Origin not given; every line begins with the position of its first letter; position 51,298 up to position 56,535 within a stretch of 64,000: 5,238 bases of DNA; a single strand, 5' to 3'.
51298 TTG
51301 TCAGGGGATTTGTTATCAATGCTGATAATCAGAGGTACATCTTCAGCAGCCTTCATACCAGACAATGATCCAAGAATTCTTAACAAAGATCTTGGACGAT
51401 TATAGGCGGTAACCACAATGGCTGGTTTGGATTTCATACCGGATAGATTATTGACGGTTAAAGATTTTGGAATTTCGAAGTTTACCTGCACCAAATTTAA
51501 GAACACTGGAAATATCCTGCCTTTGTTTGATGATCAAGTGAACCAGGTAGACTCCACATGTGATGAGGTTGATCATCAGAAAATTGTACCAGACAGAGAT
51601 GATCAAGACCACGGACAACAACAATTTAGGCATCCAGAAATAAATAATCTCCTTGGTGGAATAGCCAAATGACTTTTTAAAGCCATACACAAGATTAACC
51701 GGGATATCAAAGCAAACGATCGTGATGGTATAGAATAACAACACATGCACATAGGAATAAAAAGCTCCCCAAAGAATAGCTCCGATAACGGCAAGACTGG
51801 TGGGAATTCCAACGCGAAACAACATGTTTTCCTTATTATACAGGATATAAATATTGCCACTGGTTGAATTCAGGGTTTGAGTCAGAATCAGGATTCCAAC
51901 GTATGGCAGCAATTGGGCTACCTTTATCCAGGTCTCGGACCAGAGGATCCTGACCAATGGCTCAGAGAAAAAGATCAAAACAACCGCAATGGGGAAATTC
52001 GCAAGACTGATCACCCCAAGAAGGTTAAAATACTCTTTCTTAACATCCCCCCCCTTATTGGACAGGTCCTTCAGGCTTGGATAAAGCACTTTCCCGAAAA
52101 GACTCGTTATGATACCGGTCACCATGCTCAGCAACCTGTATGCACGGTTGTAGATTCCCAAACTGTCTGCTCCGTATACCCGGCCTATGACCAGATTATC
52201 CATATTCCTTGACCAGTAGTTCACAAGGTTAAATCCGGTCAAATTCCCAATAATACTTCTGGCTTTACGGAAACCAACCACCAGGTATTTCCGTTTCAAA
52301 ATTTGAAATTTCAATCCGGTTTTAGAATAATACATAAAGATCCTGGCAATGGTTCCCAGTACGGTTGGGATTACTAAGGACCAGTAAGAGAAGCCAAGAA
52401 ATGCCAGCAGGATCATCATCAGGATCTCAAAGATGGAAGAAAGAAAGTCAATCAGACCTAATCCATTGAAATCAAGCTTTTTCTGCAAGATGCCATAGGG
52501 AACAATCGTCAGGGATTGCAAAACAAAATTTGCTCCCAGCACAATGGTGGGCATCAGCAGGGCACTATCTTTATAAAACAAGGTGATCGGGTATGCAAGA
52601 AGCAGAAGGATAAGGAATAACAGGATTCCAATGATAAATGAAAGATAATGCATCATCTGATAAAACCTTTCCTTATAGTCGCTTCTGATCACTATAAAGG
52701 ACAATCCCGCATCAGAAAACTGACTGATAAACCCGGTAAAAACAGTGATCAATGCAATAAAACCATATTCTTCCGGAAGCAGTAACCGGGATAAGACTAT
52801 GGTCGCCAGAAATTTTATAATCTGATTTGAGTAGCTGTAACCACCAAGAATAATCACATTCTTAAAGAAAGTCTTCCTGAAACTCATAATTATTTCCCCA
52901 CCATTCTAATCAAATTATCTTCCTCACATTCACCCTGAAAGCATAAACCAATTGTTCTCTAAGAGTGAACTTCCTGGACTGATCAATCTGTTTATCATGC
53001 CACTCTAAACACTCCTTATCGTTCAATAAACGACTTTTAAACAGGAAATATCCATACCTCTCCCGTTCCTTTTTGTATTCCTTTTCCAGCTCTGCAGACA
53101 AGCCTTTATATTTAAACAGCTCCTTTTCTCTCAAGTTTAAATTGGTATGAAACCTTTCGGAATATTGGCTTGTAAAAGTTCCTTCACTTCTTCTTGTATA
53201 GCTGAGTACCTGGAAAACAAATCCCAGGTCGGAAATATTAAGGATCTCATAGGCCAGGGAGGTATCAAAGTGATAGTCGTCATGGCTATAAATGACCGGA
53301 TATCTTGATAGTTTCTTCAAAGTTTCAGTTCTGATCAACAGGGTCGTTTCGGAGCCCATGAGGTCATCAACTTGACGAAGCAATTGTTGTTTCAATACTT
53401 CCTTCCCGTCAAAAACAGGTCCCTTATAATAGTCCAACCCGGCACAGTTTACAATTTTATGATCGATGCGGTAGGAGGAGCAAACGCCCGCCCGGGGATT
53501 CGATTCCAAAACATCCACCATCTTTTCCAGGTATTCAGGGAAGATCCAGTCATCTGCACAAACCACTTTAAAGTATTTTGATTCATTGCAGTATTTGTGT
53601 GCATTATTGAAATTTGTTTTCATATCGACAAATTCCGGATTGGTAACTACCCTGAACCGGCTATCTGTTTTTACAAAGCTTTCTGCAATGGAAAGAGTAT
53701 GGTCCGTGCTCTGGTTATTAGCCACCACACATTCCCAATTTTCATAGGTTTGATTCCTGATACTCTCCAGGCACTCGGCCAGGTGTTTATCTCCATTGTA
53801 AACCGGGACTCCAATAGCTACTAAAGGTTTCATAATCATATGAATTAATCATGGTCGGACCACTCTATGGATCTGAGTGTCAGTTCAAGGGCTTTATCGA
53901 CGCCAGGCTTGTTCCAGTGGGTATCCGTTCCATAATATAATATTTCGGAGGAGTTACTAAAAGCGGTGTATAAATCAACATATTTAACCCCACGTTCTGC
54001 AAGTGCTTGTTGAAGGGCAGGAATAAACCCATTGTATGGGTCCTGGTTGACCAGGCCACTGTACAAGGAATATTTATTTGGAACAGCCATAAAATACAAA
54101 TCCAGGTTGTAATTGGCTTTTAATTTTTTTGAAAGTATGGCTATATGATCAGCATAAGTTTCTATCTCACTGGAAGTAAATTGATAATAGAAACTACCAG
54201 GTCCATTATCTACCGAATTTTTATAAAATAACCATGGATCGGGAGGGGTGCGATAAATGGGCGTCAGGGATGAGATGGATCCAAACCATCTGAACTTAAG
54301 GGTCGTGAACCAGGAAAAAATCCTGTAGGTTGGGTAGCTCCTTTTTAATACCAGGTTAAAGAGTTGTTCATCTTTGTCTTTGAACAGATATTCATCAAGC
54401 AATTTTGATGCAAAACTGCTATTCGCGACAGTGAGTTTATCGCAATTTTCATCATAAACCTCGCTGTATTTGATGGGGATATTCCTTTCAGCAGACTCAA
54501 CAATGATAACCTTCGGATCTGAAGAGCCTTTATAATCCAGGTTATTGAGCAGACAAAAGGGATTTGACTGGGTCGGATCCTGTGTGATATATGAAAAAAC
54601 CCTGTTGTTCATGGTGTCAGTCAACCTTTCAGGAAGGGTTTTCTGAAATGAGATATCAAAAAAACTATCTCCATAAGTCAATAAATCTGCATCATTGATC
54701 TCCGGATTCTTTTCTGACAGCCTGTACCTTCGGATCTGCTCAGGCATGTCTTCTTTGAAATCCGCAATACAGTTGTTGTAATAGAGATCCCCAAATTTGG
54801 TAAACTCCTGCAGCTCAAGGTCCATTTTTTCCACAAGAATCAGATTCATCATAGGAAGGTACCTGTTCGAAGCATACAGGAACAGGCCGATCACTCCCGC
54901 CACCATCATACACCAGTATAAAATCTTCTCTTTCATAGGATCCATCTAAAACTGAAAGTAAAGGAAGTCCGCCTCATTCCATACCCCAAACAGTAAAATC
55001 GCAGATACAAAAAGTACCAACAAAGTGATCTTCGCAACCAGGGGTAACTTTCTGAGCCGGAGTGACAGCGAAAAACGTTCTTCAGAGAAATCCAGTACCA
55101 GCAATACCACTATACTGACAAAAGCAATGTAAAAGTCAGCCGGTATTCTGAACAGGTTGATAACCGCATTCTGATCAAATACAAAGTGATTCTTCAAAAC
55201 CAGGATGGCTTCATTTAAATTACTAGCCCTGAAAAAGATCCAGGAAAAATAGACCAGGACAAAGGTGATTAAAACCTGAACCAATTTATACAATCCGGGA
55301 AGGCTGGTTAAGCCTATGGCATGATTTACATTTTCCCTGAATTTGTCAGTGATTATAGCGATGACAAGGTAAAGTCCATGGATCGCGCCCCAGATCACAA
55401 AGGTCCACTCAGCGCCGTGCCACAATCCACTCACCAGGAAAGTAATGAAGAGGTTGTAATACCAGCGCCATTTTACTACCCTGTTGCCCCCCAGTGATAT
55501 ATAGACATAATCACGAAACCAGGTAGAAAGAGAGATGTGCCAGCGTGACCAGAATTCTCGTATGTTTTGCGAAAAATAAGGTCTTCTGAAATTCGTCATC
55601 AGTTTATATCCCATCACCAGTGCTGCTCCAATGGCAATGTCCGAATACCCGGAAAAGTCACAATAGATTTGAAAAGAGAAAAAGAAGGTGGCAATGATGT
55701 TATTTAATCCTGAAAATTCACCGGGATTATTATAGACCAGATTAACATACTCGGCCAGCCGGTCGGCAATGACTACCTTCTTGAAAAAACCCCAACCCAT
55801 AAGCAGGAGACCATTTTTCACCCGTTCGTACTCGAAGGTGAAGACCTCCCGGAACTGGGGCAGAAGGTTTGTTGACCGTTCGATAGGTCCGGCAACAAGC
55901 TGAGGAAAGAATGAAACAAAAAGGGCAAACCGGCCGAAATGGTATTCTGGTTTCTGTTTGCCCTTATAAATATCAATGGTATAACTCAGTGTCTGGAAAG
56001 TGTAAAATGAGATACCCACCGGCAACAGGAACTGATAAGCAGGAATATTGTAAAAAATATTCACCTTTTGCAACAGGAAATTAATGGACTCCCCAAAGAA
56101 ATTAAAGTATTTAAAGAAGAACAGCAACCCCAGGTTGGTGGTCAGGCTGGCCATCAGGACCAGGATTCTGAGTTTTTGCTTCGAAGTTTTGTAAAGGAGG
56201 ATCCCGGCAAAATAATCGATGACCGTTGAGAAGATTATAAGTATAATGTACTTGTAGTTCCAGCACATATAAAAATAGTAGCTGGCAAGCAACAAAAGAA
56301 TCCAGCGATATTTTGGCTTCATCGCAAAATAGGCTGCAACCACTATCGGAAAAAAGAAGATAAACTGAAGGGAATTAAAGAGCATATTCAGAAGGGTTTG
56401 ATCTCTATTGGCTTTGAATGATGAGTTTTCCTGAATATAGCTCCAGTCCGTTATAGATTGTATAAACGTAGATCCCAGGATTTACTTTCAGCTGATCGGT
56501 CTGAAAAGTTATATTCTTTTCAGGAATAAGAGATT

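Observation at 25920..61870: AT-rich composite island: Wzx/Wzy polysaccharide locus interleaved with five T9SS cargo genes carrying glycan-active or glycan-binding heads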

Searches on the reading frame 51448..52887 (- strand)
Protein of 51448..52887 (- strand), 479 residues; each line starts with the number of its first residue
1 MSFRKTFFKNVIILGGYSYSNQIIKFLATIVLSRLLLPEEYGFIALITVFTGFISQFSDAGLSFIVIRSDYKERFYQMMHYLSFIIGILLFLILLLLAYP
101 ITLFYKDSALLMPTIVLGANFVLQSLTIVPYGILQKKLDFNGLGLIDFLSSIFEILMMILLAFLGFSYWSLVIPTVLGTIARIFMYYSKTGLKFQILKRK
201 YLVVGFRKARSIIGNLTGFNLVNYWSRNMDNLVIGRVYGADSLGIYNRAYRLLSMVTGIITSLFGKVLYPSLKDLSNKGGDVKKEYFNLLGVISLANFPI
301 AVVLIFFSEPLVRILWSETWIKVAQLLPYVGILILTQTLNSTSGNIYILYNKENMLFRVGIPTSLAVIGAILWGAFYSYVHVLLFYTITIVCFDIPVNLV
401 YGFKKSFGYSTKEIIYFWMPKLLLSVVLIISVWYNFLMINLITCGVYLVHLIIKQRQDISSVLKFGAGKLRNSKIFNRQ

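Call 5: search_protein_families(library=pfam, proteins=[window:51448-52887:-], max_evalue=0.01)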
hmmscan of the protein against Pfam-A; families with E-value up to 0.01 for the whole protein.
window:51448-52887:- (479 aa): 2 families
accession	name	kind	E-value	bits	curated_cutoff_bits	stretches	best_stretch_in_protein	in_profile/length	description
PF13440.11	Polysacc_synt_3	-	2.1e-61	208.2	23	1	31-323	1-291/293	Polysaccharide biosynthesis protein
PF01943.22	Polysacc_synt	-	7.1e-28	98.2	28.2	1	8-273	2-271/274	Polysaccharide biosynthesis protein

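Call 8: search_protein_families(library=ncbifam, proteins=[window:51448-52887:-], max_evalue=0.01)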
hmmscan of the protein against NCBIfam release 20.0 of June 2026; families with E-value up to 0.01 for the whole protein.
window:51448-52887:- (479 aa): 3 families
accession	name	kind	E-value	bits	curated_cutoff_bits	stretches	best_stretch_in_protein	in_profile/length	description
NF007773.0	PRK10459.1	equivalog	2.7e-34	119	273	1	23-434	23-434/492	MOP flippase family protein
NF058658.1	Oglyco_Wzx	exception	1.2e-26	93.8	720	1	20-443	23-442/478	O-glycosylation flippase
NF047674.1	TeichurnBiosyTuaB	equivalog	5.8e-26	91.6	580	1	23-396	24-399/469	teichuronic acid biosynthesis protein TuaB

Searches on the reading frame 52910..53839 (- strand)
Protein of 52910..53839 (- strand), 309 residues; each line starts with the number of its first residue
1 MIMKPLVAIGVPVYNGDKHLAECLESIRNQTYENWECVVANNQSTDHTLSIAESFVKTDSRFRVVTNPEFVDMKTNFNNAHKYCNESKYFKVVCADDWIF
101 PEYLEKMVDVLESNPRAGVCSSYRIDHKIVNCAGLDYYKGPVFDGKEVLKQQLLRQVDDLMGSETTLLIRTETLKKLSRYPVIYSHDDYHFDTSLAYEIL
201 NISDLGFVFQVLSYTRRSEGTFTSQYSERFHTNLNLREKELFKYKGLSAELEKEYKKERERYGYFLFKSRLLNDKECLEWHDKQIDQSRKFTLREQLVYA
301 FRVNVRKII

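Call 5: search_protein_families(library=pfam, proteins=[window:52910-53839:-], max_evalue=0.01)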
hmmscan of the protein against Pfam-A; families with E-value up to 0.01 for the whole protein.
window:52910-53839:- (309 aa): 3 families
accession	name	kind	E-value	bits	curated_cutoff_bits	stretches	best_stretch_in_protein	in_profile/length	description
PF00535.33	Glycos_transf_2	-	1.7e-25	90.4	23.3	1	9-124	2-116/168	Glycosyl transferase family 2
PF13641.12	Glyco_tranf_2_3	-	2.9e-06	27.9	27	1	7-182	3-179/230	Glycosyltransferase like family 2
PF10111.15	Glyco_tranf_2_2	-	0.0039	17.2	27.3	1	11-113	4-108/276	Glycosyltransferase like family 2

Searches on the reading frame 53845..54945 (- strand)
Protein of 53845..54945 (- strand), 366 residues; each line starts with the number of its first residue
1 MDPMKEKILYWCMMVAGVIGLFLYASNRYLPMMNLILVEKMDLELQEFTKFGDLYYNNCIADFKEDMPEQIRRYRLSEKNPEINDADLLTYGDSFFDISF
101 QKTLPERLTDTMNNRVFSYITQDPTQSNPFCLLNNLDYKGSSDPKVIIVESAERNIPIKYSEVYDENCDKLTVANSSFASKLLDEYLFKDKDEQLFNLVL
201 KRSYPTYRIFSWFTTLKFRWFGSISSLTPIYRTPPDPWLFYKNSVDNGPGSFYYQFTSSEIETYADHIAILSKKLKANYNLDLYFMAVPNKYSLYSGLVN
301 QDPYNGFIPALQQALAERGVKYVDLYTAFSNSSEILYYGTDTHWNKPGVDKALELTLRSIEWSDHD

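Call 5: search_protein_families(library=pfam, proteins=[window:53845-54945:-], max_evalue=0.01)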
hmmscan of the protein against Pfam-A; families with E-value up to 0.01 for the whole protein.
window:53845-54945:- (366 aa): 1 family
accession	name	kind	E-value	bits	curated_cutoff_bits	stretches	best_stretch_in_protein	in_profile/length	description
PF16822.11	ALGX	-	4.5e-09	36.8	26.5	1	236-352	6-122/268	SGNH hydrolase-like domain, acetyltransferase AlgX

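Call 8: search_protein_families(library=ncbifam, proteins=[window:53845-54945:-], max_evalue=0.01)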
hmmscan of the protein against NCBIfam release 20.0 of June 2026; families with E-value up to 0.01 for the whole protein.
window:53845-54945:- (366 aa): 0 families

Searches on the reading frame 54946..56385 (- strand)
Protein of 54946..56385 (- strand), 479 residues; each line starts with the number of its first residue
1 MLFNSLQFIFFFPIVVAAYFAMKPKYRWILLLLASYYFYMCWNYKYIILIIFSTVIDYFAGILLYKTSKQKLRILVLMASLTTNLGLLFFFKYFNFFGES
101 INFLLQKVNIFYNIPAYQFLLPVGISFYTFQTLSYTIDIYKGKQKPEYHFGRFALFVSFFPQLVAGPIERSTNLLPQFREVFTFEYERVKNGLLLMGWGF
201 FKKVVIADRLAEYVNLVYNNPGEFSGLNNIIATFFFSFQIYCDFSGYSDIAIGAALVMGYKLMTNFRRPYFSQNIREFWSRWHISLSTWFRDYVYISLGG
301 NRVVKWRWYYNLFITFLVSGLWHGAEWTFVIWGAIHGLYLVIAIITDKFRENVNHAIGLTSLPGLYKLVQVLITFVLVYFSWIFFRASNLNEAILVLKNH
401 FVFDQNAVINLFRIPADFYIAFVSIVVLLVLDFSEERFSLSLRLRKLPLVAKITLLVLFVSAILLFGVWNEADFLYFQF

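Call 5: search_protein_families(library=pfam, proteins=[window:54946-56385:-], max_evalue=0.01)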
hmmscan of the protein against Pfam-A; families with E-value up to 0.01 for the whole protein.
window:54946-56385:- (479 aa): 2 families
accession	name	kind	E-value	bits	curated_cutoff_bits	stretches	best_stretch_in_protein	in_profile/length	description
PF03062.24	MBOAT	-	3.8e-26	92.6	27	1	148-351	79-302/337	MBOAT, membrane-bound O-acyltransferase family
PF13813.11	MBOAT_2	-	1.2e-05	25.9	25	1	265-325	4-66/85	Membrane bound O-acyl transferase family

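Call 37: find_related_loci(query=window:54946-56385:-, collection=metagenome_contigs, flank=10000)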
Query window:54946-56385:- (479 aa) in metagenome_contigs; peptide patterns used: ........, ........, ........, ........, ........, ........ (x = any residue, [..] = any of these).
600 stretches matched a pattern (row limit reached: there are more); 421 encode a relative of the query (tblastn E <= 1e-3); the best 80 are kept; 80 distinct loci.
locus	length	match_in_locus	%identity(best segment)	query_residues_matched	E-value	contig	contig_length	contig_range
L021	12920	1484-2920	74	1-479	0e+0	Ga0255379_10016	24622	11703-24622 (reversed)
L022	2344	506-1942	76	1-479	0e+0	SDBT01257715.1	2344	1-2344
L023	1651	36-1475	75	1-479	0e+0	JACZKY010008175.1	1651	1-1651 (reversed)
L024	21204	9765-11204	73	1-479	0e+0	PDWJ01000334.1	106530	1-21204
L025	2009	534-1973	73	1-479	0e+0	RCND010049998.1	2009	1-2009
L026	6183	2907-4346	73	1-479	0e+0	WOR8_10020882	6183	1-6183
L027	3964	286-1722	71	1-479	0e+0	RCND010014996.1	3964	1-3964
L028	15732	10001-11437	68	1-479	0e+0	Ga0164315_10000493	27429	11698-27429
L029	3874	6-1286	75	53-479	0e+0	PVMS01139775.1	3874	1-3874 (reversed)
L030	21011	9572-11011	63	1-479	0e+0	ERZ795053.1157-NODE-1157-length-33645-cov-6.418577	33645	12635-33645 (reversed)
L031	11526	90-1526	61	1-479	0e+0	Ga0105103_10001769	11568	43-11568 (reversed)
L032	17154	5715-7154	60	1-479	0e+0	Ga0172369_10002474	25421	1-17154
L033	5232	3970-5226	67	1-421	0e+0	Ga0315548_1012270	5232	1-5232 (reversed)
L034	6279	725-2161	55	1-476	9e-177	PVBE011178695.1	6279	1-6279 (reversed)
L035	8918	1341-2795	56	1-479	3e-170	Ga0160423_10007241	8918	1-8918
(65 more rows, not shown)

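Call 41: search_protein_families(library=pfam, proteins=[L024:10-1434:+, L024:1515-2312:+, L024:2303-4744:+, L024:4996-7440:+, L024:7473-9734:+, L024:12288-13091:+, L024:13102-14154:+, L024:14752-15933:+, L024:16905-17993:-, L024:19444-21204:+], max_evalue=0.0001)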
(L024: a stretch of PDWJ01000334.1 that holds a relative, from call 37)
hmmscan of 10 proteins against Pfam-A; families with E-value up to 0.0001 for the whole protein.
L024:10-1434:+ (475 aa): 2 families
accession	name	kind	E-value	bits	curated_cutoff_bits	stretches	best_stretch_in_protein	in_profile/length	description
PF02397.22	Bac_transf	-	1.1e-65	220.9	27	1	282-470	1-178/179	Bacterial sugar transferase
PF13727.12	CoA_binding_3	-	1e-07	32.5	25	1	70-244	2-173/175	CoA-binding domain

L024:1515-2312:+ (266 aa): 2 families
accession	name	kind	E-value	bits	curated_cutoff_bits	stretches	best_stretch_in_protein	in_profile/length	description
PF02563.21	Poly_export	-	8.4e-14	52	28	1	59-146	5-76/77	Polysaccharide biosynthesis/export protein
PF22461.2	SLBB_2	-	6.2e-07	29.9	27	1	150-229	2-79/79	SLBB domain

L024:2303-4744:+ (814 aa): 2 families
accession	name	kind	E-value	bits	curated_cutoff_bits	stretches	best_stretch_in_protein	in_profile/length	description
PF13807.11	GNVR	-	2.9e-10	40.4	27.7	1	466-545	2-82/82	G-rich domain on putative tyrosine kinase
PF13614.12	AAA_31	-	6.8e-10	39.6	27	1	608-733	2-134/177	AAA domain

L024:4996-7440:+ (815 aa): 4 families
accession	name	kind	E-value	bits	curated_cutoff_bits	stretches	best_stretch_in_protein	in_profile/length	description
PF05345.18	He_PIG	-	2.7e-52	175.6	24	5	552-637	1-96/96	Putative Ig domain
PF18962.6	Por_Secre_tail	-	5.4e-16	59.1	27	1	743-814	1-75/75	Secretion system C-terminal sorting domain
PF13385.13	Laminin_G_3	-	6.5e-15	56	27.6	1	194-353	14-151/151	Concanavalin A-like lectin/glucanases superfamily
PF17803.7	Cadherin_4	-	8.3e-09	36.3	25.1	0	452-500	3-54/71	Bacterial cadherin-like domain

L024:7473-9734:+ (754 aa): 5 families
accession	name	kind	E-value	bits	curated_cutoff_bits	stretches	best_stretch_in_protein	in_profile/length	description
PF05345.18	He_PIG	-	6e-19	68.7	24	2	480-565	1-95/96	Putative Ig domain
PF13472.12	Lipase_GDSL_2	-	2.9e-09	38.1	32.9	1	58-270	2-177/178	GDSL-like Lipase/Acylhydrolase family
PF18962.6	Por_Secre_tail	-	3.3e-09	37.4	27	1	672-741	1-70/75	Secretion system C-terminal sorting domain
PF17963.7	Big_9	-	1e-07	33.2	23.6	1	478-560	1-84/89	Bacterial Ig domain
PF00657.28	Lipase_GDSL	-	1.2e-06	29.3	23.6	1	56-275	2-207/208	GDSL-like Lipase/Acylhydrolase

L024:12288-13091:+ (268 aa): 2 families
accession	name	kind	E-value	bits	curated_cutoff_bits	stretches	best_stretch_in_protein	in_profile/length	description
PF00483.29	NTP_transferase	-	1.3e-16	61.4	21.2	1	8-240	1-226/245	Nucleotidyl transferase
PF12804.13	NTP_transf_3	-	8.9e-07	29.7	27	1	9-62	1-49/160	MobA-like NTP transferase domain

L024:13102-14154:+ (351 aa): 5 families
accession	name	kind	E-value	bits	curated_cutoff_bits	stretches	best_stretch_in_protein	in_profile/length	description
PF01370.27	Epimerase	-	8.2e-32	111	20.9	1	7-233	1-227/240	NAD dependent epimerase/dehydratase family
PF01073.25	3Beta_HSD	-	2.2e-12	47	22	1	9-159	2-156/280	3-beta hydroxysteroid dehydrogenase/isomerase family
PF16363.11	GDP_Man_Dehyd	-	1.6e-11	44.7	27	1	70-241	69-246/332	GDP-mannose 4,6 dehydratase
PF04321.23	RmlD_sub_bind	-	1.3e-09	38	27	1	5-168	1-144/287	RmlD substrate binding domain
PF13460.12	NAD_binding_10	-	7.1e-06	26.5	27.2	1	70-162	56-133/184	NAD(P)H-binding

L024:14752-15933:+ (394 aa): 4 families
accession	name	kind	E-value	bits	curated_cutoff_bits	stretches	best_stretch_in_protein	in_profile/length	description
PF13489.12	Methyltransf_23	-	7.8e-21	74.9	27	1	94-242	13-162/164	Methyltransferase domain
PF08484.17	Methyltransf_14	-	1.7e-11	44.6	23.5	1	277-382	37-145/160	C-methyltransferase C-terminal domain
PF08242.18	Methyltransf_12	-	1.5e-05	26.1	30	1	109-193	1-95/98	Methyltransferase domain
PF08241.18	Methyltransf_11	-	2.8e-05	25.1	21.2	0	110-194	2-91/95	Methyltransferase domain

L024:16905-17993:- (363 aa): 0 families

L024:19444-21204:+ (587 aa): 3 families
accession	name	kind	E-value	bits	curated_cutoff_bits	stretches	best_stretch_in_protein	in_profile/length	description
PF21294.4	Polysacc_lyase_14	-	4.8e-22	79.2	27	1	141-334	26-211/215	Polysaccharide lyase 14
PF00041.27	fn3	-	1.3e-18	67.4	25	2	383-462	2-82/84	Fibronectin type III domain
PF16893.11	fn3_2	-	1.3e-05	25.7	27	0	381-453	3-79/89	Fibronectin type III domain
